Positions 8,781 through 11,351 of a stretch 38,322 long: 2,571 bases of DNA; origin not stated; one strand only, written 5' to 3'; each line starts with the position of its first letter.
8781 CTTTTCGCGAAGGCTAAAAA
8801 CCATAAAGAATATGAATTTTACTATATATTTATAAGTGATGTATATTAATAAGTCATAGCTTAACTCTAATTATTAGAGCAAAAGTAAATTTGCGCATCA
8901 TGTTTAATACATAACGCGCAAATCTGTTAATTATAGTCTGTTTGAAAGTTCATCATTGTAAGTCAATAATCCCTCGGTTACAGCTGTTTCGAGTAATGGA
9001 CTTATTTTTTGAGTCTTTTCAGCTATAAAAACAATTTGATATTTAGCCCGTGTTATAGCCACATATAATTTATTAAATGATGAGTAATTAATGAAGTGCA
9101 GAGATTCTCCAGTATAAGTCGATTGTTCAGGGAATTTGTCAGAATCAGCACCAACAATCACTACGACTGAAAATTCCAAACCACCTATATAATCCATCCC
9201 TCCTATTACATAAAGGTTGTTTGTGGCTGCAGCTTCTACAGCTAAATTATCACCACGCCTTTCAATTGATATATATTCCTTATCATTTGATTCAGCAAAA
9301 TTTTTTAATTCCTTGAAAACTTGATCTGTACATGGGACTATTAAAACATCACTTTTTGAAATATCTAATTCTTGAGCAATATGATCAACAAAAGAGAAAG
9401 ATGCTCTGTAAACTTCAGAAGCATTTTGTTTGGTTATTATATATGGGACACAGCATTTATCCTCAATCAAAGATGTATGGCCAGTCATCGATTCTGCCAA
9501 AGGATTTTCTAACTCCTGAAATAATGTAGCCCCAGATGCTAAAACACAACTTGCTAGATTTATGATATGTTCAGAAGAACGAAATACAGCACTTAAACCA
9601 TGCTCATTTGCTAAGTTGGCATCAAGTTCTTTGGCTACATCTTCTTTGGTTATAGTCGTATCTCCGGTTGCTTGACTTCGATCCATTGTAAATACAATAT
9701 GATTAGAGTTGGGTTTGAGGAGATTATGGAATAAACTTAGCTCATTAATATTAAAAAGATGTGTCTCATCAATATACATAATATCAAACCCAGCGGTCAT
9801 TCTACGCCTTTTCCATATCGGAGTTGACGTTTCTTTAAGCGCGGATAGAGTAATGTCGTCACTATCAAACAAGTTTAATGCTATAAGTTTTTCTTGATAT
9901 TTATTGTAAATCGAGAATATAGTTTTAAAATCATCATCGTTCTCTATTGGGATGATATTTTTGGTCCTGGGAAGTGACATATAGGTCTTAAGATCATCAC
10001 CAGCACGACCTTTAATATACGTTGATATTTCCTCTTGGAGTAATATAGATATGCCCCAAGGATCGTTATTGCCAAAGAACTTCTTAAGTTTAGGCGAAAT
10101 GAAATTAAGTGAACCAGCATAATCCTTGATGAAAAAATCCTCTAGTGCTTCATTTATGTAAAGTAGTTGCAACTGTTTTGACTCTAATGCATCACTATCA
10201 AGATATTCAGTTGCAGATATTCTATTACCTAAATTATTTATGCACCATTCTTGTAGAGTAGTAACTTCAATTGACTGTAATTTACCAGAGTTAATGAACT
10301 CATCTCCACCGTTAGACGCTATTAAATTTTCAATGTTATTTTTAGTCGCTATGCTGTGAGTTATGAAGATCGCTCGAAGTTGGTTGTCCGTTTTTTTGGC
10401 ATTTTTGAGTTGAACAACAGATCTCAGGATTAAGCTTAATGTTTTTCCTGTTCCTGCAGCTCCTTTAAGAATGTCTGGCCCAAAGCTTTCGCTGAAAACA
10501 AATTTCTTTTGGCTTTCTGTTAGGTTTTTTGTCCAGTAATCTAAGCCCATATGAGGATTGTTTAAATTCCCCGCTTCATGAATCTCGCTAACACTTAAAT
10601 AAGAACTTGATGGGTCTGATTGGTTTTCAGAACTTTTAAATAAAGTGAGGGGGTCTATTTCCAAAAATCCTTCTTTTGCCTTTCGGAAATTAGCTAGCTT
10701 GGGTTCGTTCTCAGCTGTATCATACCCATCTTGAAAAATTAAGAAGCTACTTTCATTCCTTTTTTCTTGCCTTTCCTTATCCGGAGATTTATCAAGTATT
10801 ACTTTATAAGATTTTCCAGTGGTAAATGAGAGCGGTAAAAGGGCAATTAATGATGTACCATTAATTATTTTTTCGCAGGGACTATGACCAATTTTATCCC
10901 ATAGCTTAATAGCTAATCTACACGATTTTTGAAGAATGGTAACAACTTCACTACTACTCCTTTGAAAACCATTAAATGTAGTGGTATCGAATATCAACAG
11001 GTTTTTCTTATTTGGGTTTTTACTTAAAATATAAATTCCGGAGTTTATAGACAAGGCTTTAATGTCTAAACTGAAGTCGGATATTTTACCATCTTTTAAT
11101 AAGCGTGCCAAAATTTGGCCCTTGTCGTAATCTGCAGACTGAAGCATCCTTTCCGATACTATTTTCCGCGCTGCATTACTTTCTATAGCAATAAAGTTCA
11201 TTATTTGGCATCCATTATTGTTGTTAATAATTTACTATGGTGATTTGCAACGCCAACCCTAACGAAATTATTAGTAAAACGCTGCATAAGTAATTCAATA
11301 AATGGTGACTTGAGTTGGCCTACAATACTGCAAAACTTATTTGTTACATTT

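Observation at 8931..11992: Two-gene low-GC cassette in the P2 tin/old hotspot: unknown 263-aa protein plus SF1 (Upf1-like) helicase, unassigned candidate defence system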

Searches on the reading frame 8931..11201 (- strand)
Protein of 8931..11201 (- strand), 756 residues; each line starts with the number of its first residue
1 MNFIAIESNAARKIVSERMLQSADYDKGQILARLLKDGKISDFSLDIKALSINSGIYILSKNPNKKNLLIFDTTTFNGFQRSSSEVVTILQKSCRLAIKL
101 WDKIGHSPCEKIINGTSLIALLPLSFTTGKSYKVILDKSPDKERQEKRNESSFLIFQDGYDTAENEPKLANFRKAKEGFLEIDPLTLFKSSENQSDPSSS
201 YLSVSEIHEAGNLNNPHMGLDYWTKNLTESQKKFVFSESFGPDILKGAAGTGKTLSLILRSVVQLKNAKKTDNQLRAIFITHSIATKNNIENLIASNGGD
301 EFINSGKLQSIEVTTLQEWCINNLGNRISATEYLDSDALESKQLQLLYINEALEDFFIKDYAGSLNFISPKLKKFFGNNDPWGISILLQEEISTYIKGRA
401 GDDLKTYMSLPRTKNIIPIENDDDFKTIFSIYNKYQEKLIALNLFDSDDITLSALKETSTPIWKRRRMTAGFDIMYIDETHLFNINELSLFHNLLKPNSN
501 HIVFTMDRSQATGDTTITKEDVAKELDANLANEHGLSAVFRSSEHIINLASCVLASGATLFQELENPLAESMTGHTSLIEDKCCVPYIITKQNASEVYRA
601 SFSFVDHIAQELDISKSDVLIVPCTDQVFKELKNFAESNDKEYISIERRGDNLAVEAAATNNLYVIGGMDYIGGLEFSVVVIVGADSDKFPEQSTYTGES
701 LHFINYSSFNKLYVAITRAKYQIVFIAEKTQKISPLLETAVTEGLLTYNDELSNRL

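Call 3: search_protein_families(library=padloc, proteins=[window:8931-11201:-], max_evalue=0.1)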
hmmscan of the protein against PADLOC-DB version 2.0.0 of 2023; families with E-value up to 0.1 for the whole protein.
window:8931-11201:- (756 aa): 18 families
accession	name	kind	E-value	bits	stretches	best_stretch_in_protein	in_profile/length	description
PDLC00132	GajB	-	1.9e-12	44.7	2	424-553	167-298/625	UrvD helicase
PDLC00117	GajB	-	3.9e-11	40.1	2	604-731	458-578/604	UrvD helicase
PDLC00127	GajB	-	1.2e-09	35.3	2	664-748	506-587/594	UrvD helicase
PDLC02350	AbiO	-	2.6e-08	31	1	464-555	250-341/468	AbiO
PDLC03802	RTasHel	-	3.8e-08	30.6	2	430-562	151-281/675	DRT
PDLC00148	GajB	-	3.9e-07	27.4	1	704-730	330-356/369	UrvD helicase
PDLC00130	GajB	-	8.1e-06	22.4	1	651-730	497-571/589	UrvD helicase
PDLC01087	C3a187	-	1e-05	22.6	1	227-323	197-280/559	NERD+UvrD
PDLC00140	GajB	-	1.7e-05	22.2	1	703-731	322-350/365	UrvD helicase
PDLC00122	GajB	-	5.2e-05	20.3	1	699-732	444-477/502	UrvD helicase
PDLC00123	GajB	-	5.3e-05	20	1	674-730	452-510/540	UrvD helicase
PDLC00107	GajB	-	6.7e-05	19.7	1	619-731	435-560/587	UrvD helicase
PDLC03002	Helicase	-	0.00031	17.1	1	225-296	189-256/707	-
PDLC00120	GajB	-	0.00058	17.1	1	661-728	370-432/458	UrvD helicase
PDLC00114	GajB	-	0.00094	15.9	0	419-502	163-246/635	UrvD helicase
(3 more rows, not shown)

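Call 4: search_protein_families(library=pfam, proteins=[window:8931-11201:-], max_evalue=0.1)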
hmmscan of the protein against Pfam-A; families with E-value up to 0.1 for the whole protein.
window:8931-11201:- (756 aa): 6 families
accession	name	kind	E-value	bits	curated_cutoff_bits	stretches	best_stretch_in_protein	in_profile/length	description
PF00580.27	UvrD-helicase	-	5.9e-09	36.4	23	1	228-504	2-244/271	UvrD/REP helicase N-terminal domain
PF13604.12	AAA_30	-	7e-06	26.3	27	1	459-560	81-174/191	AAA domain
PF13361.12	UvrD_C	-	5.4e-05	23.2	25.6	1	674-727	297-347/350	UvrD-like helicase C-terminal domain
PF09848.15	SLFN-g3_helicase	-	0.0019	17.9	24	0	245-298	6-55/354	Schlafen group 3, DNA/RNA helicase domain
PF13538.12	UvrD_C_2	-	0.0029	17.9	27.4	0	708-723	34-49/52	UvrD-like helicase C-terminal domain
PF04851.21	ResIII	-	0.0075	16.6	22.5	0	242-300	25-79/164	Type III restriction enzyme, res subunit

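Call 5: search_protein_families(library=ncbifam, proteins=[window:8931-11201:-], max_evalue=0.1)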
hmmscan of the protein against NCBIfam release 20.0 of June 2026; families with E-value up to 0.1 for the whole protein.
window:8931-11201:- (756 aa): 6 families
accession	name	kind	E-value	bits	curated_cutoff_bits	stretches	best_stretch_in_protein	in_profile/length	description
TIGR01073.1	pcrA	equivalog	3.9e-07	28.8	911.2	0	673-729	558-611/725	DNA helicase PcrA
TIGR01074.1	rep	equivalog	4.4e-05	21.9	951.45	1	674-731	562-615/668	DNA helicase Rep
NF008743.0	PRK11773.1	equivalog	0.00067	18.1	965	0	672-728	562-615/720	DNA helicase II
TIGR01075.1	uvrD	equivalog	0.013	13.8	1144.45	0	673-727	558-609/715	DNA helicase II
NF008172.0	PRK10919.1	equivalog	0.015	13.5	1168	0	673-729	561-613/673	DNA helicase Rep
TIGR04121.1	DEXH_lig_assoc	equivalog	0.055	11.2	850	1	244-289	32-77/804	ligase-associated DNA damage response DEXH box helicase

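Call 14: find_homologous_proteins(query=window:8931-11201:-)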
Query window:8931-11201:- (756 aa): 649 proteins with E <= 0.001 among 8000 candidates; the best 120 are listed.
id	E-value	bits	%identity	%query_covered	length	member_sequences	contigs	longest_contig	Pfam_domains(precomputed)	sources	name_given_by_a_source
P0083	0.0e+0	1672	100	100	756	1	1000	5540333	PF13604.13,PF00580.28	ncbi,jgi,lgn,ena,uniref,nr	ncbi:TPA: UvrD-helicase domain-containing protein [Klebsiella pneumoniae]|jgi:hypothetical protein|u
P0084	0.0e+0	1671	100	100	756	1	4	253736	PF13604.13,PF00580.28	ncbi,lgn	ncbi:TPA: UvrD-helicase domain-containing protein [Klebsiella pneumoniae]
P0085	0.0e+0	1670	100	100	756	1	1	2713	PF13604.13,PF00580.28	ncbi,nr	ncbi:TPA: UvrD-helicase domain-containing protein [Klebsiella pneumoniae]|nr:UvrD-helicase domain-co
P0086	0.0e+0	1670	100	100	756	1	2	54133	PF13604.13,PF00580.28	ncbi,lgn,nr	ncbi:UvrD-helicase domain-containing protein [Klebsiella pneumoniae]|nr:UvrD-helicase domain-contain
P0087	0.0e+0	1670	100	100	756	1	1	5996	PF13604.13,PF00580.28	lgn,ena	-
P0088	0.0e+0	1670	100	100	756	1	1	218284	PF13604.13,PF00580.28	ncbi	ncbi:UvrD-helicase domain-containing protein [Klebsiella pneumoniae]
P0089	0.0e+0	1670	100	100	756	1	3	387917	PF13604.13,PF00580.28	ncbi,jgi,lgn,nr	ncbi:TPA: DNA helicase UvrD [Klebsiella variicola]|nr:DNA helicase UvrD [Klebsiella variicola]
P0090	0.0e+0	1670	100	100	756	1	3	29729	PF13604.13,PF00580.28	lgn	-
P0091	0.0e+0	1670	100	100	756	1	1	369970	PF13604.13,PF00580.28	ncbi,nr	ncbi:UvrD-helicase domain-containing protein [Klebsiella pneumoniae]|nr:UvrD-helicase domain-contain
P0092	0.0e+0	1670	100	100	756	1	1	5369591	PF13604.13,PF00580.28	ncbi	-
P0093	0.0e+0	1670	100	100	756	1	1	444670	PF13604.13,PF00580.28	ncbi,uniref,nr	ncbi:UvrD-helicase domain-containing protein [Klebsiella variicola]|uniref:UvrD-helicase domain-cont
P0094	0.0e+0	1670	100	100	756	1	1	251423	PF13604.13,PF00580.28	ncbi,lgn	ncbi:TPA: UvrD-helicase domain-containing protein [Klebsiella pneumoniae]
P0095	0.0e+0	1670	100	100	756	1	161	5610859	PF13604.13,PF00580.28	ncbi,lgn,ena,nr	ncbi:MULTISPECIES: UvrD-helicase domain-containing protein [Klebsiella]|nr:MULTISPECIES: UvrD-helica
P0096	0.0e+0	1670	100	100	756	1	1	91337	PF13604.13,PF00580.28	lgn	-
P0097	0.0e+0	1670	100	100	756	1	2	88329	PF13604.13,PF00580.28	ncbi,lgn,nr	ncbi:TPA: UvrD-helicase domain-containing protein [Klebsiella pneumoniae]|nr:UvrD-helicase domain-co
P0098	0.0e+0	1670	100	100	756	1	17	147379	PF13604.13,PF00580.28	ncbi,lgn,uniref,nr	ncbi:TPA: UvrD-helicase domain-containing protein [Klebsiella pneumoniae]|uniref:UvrD-helicase domai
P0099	0.0e+0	1670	100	100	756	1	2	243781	PF13604.13,PF00580.28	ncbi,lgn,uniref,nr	ncbi:UvrD-helicase domain-containing protein [Klebsiella pneumoniae]|uniref:UvrD-helicase domain-con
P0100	0.0e+0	1670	100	100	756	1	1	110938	PF13604.13,PF00580.28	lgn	-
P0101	0.0e+0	1669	100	100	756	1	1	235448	PF13604.13,PF00580.28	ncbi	ncbi:TPA: UvrD-helicase domain-containing protein [Klebsiella pneumoniae]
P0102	0.0e+0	1669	100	100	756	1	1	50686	PF13604.13,PF00580.28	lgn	-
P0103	0.0e+0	1669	100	100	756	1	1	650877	PF13604.13,PF00580.28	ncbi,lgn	-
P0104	0.0e+0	1669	100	100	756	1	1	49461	PF13604.13,PF00580.28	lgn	-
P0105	0.0e+0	1669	100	100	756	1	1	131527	PF13604.13,PF00580.28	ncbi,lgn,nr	ncbi:UvrD-helicase domain-containing protein [Klebsiella pneumoniae]|nr:UvrD-helicase domain-contain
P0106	0.0e+0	1669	100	100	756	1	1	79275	PF13604.13,PF00580.28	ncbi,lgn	ncbi:TPA: UvrD-helicase domain-containing protein [Klebsiella pneumoniae]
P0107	0.0e+0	1669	100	100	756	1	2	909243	PF13604.13,PF00580.28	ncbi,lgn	-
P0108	0.0e+0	1669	100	100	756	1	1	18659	PF13604.13,PF00580.28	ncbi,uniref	ncbi:UvrD-helicase domain-containing protein [Klebsiella pneumoniae]|uniref:UvrD-helicase domain-con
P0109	0.0e+0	1668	100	100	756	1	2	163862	PF13604.13,PF00580.28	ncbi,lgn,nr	ncbi:TPA: UvrD-helicase domain-containing protein [Klebsiella pneumoniae]|nr:UvrD-helicase domain-co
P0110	0.0e+0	1668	100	100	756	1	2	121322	PF13604.13,PF00580.28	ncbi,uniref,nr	ncbi:UvrD-helicase domain-containing protein [Klebsiella pneumoniae]|uniref:UvrD-helicase domain-con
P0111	0.0e+0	1668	100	100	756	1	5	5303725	PF13604.13,PF00580.28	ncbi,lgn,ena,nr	ncbi:TPA: DNA helicase UvrD [Klebsiella pneumoniae]|nr:UvrD-helicase domain-containing protein [Kleb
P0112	0.0e+0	1667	100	100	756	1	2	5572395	PF13604.13,PF00580.28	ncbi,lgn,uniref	ncbi:UvrD-helicase domain-containing protein [Klebsiella variicola]|uniref:UvrD-helicase domain-cont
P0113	0.0e+0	1667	100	100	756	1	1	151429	PF13604.13,PF00580.28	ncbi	ncbi:UvrD-helicase domain-containing protein [Klebsiella pneumoniae]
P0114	0.0e+0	1667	100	100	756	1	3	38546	PF13604.13,PF00580.28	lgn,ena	-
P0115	0.0e+0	1667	100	100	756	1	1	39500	PF13604.13,PF00580.28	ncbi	-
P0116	0.0e+0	1667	100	100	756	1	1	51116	PF13604.13,PF00580.28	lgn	-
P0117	0.0e+0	1661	99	100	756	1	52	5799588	PF13604.13,PF00580.28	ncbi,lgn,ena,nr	ncbi:UvrD-helicase domain-containing protein [Klebsiella oxytoca]|nr:UvrD-helicase domain-containing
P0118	0.0e+0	1660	99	100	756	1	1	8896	PF13604.13,PF00580.28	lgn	-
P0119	0.0e+0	1659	99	100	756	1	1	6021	PF13604.13,PF00580.28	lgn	-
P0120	0.0e+0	1658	99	100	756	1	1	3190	PF13604.13,PF00580.28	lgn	-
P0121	0.0e+0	1658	99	100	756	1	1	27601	PF13604.13,PF00580.28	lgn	-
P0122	0.0e+0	1657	100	99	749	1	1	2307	PF13604.13,PF00580.28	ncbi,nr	ncbi:UvrD-helicase domain-containing protein, partial [Klebsiella pneumoniae]|nr:UvrD-helicase domai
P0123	0.0e+0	1646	100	98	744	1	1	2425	PF13604.13,PF00580.28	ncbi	ncbi:DNA helicase UvrD, partial [Klebsiella pneumoniae]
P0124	0.0e+0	1639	100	98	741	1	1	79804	PF13604.13,PF00580.28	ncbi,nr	ncbi:TPA: UvrD-helicase domain-containing protein, partial [Klebsiella pneumoniae]|nr:UvrD-helicase 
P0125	0.0e+0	1636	99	98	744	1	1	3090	PF13604.13,PF00580.28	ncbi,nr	ncbi:UvrD-helicase domain-containing protein, partial [Klebsiella oxytoca]|nr:UvrD-helicase domain-c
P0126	0.0e+0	1621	100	97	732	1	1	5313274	PF13604.13,PF00580.28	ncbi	-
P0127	0.0e+0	1620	97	100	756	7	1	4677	PF13604.13,PF00580.28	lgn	-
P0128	0.0e+0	1619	100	97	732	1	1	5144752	PF13604.13,PF00580.28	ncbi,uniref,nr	ncbi:UvrD-helicase domain-containing protein [Klebsiella pneumoniae]|uniref:UvrD-helicase domain-con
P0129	0.0e+0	1619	100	97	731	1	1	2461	PF13604.13,PF00580.28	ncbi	ncbi:UvrD-helicase domain-containing protein, partial [Klebsiella pneumoniae]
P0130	0.0e+0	1571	100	94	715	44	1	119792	PF13604.13,PF00580.28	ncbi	-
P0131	0.0e+0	1390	82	100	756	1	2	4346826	PF13604.13,PF00580.28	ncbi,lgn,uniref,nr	ncbi:ATP-binding domain-containing protein [Pseudescherichia vulneris]|uniref:UvrD-helicase domain-c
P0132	0.0e+0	1390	82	100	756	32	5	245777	PF13604.13,PF00580.28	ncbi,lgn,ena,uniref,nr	ncbi:TPA: DNA helicase UvrD [Enterobacter kobei]|uniref:UvrD-helicase domain-containing protein n=1 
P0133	0.0e+0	1364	80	100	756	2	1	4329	PF13604.13,PF00580.28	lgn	-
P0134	0.0e+0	1354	80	100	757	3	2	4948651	PF13604.13,PF13361.13,PF00580.28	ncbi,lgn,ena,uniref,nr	ncbi:UvrD-helicase domain-containing protein [Aeromonas dhakensis]|uniref:UvrD-helicase domain-conta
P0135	0.0e+0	1345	79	100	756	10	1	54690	PF13604.13,PF13361.13,PF00580.28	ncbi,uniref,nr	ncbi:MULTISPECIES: UvrD-helicase domain-containing protein [Raoultella]|uniref:UvrD-helicase domain-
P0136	0.0e+0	1345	78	100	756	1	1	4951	PF13604.13,PF13361.13,PF00580.28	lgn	-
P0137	0.0e+0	1344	79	100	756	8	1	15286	PF13604.13,PF13361.13,PF00580.28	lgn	-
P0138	0.0e+0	1342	78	100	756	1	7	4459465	PF13604.13,PF00580.28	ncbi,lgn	ncbi:superfamily I DNA/RNA helicase [Pantoea ananatis]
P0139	0.0e+0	1337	79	100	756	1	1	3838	PF13604.13,PF13361.13,PF00580.28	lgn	-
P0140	0.0e+0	1337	78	100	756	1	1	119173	PF13604.13,PF00580.28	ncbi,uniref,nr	ncbi:ATP-binding domain-containing protein [Rouxiella badensis]|uniref:ATP-binding domain-containing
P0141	0.0e+0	1278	75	100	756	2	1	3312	PF13604.13,PF00580.28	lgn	-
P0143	0.0e+0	1269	75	100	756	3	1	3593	PF13604.13,PF13361.13,PF00580.28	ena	-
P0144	0.0e+0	1265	74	100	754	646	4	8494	PF13604.13,PF00580.28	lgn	-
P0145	0.0e+0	1251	73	100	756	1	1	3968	PF00580.28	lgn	-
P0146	0.0e+0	1131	67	100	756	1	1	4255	PF13361.13,PF00580.28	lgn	-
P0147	0.0e+0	1124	68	100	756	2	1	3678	PF13361.13,PF00580.28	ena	-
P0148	0.0e+0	1105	66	100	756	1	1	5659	PF13361.13,PF00580.28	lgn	-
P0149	0.0e+0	1096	65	100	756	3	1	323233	PF13604.13,PF13361.13,PF00580.28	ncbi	ncbi:UvrD-helicase domain-containing protein [Serratia fonticola]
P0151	0.0e+0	1061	62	100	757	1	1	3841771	PF13361.13,PF00580.28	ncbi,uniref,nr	ncbi:UvrD-helicase domain-containing protein [Limnobaculum parvum]|uniref:DNA helicase UvrD n=1 Tax=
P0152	6.2e-297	1005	61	99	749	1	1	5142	PF00580.28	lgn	-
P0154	1.5e-259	881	54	99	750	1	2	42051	PF13604.13,PF00580.28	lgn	-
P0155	3.6e-259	880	55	99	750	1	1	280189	PF13604.13,PF13361.13,PF00580.28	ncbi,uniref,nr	ncbi:UvrD-helicase domain-containing protein [Salinivibrio kushneri]|uniref:UvrD-helicase domain-con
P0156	5.2e-257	873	54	99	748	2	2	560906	PF13604.13,PF00580.28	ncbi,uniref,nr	ncbi:UvrD-helicase domain-containing protein [Photobacterium leiognathi]|uniref:UvrD-helicase domain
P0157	3.4e-249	847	51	99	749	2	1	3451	PF13361.13,PF00580.28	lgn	-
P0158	5.4e-248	843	52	99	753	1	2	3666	PF00580.28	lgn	-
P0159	1.2e-246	839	52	99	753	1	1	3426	PF13361.13,PF00580.28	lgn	-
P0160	6.8e-245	833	52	99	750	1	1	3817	PF13604.13,PF13361.13,PF00580.28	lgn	-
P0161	1.7e-243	828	52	99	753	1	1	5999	PF00580.28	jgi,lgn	-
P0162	6.0e-240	817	50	100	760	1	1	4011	PF00580.28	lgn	-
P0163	2.4e-232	792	50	99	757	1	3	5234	PF00580.28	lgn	-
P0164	1.7e-227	776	50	99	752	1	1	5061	PF00580.28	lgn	-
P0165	6.3e-227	774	49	99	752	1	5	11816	PF13604.13,PF00580.28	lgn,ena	-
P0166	3.0e-226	771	48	99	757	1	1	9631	PF13361.13,PF00580.28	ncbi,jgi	jgi:superfamily I DNA/RNA helicase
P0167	3.3e-226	771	49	99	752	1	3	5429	PF00580.28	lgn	-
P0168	1.4e-222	759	48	99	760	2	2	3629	PF00580.28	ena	-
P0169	2.3e-219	749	47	99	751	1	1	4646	PF00580.28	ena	-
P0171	3.6e-211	722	45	99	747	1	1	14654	PF13604.13,PF00580.28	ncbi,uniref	ncbi:UvrD-helicase domain-containing protein [Endozoicomonas acroporae]|uniref:UvrD-helicase domain-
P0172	7.0e-195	668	51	82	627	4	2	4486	PF00580.28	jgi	-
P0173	2.5e-185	636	44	99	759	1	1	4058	PF13361.13,PF04851.22,PF00580.28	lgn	-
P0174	7.3e-185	635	45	99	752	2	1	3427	PF13361.13,PF04851.22,PF00580.28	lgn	-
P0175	1.4e-183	630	42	98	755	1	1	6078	PF04851.22,PF00580.28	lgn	-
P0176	5.7e-183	628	44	99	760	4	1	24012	PF13361.13,PF00580.28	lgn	-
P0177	9.1e-181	621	44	98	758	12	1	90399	PF13361.13,PF00580.28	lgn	-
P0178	9.5e-181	621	44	99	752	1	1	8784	PF13361.13,PF04851.22,PF00580.28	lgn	-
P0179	1.2e-180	621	44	98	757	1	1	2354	PF13361.13,PF04851.22,PF00580.28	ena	-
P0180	4.2e-180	619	44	99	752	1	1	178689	PF00580.28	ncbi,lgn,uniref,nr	ncbi:UvrD-helicase domain-containing protein [Shewanella algae]|uniref:UvrD-helicase domain-containi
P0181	4.7e-179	615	44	99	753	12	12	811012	PF13361.13,PF00580.28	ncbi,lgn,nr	ncbi:UvrD-helicase domain-containing protein [Vibrio parahaemolyticus]|nr:DNA helicase UvrD [Vibrio 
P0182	1.0e-178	614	43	98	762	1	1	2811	PF13361.13,PF04851.22,PF00580.28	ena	-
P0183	2.4e-177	610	43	98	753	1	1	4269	PF13361.13,PF00580.28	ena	-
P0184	4.7e-176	606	55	68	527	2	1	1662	PF00580.28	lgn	-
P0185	4.0e-173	596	42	99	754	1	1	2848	PF13361.13,PF04851.22,PF00580.28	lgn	-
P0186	1.3e-172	594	42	98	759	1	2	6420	PF13361.13,PF04851.22,PF00580.28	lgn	-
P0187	2.1e-169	584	40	98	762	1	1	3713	PF04851.22,PF00580.28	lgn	-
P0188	1.3e-162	561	41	99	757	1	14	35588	PF04851.22,PF00580.28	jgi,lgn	jgi:hypothetical protein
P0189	1.5e-161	558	39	99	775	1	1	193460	PF00270.36,PF04851.22,PF00580.28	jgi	jgi:UvrD/REP helicase N-terminal domain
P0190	1.3e-158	548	41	99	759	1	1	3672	PF13087.13,PF04851.22,PF00580.28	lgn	-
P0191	3.8e-157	543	41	99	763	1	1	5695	PF13361.13,PF04851.22,PF00580.28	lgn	-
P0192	9.0e-157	542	40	99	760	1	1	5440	PF04851.22,PF00580.28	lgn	-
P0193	9.3e-157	542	40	99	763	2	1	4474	PF04851.22,PF00580.28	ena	-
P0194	4.8e-156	539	39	98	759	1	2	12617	PF13361.13,PF00580.28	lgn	-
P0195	1.8e-155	538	39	99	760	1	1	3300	PF04851.22,PF00580.28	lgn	-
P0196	1.0e-151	525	38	99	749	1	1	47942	PF13361.13,PF00580.28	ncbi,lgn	ncbi:MAG: UvrD-helicase domain-containing protein [Pseudomonadales bacterium]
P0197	1.2e-151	525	38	99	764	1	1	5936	PF00270.36,PF04851.22,PF00580.28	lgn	-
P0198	2.1e-151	524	39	99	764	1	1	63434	PF04851.22,PF00580.28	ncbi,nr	ncbi:MAG: hypothetical protein GQ564_20680 [Bacteroidales bacterium]|nr:hypothetical protein [Bacter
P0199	2.8e-151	524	37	98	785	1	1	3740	PF04851.22,PF00580.28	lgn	-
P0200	2.0e-150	521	38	98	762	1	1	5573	PF04851.22,PF00580.28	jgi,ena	-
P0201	5.0e-150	520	38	98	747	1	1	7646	PF13361.13,PF00580.28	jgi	jgi:superfamily I DNA/RNA helicase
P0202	3.0e-149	517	38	99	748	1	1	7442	PF13361.13,PF09848.16,PF04851.22,PF00580.28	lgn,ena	-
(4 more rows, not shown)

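Call 16: find_encoding_contigs(protein=P0198, flank=5000, max_places=2)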
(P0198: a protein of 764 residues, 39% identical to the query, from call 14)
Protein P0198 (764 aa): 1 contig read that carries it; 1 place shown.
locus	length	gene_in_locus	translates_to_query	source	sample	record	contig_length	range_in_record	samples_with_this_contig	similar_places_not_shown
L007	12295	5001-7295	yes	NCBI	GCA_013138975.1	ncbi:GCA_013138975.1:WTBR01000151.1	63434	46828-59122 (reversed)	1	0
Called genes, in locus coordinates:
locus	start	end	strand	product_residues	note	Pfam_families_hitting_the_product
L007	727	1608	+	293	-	PF02517:Rce1-like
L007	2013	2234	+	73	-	-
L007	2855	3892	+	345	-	PF17761:DUF1016_N, PF06250:YhcG_C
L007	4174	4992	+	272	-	-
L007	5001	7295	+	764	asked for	PF04851:ResIII (faint), PF00580:UvrD-helicase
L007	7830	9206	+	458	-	PF00078:RVT_1, PF08388:GIIM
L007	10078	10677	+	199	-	-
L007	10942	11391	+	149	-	PF01257:2Fe-2S_thioredx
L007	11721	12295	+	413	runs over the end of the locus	PF01512:Complex1_51K, PF10531:SLBB, PF22461:SLBB_2 (weak), PF10589:NADH_4Fe-4S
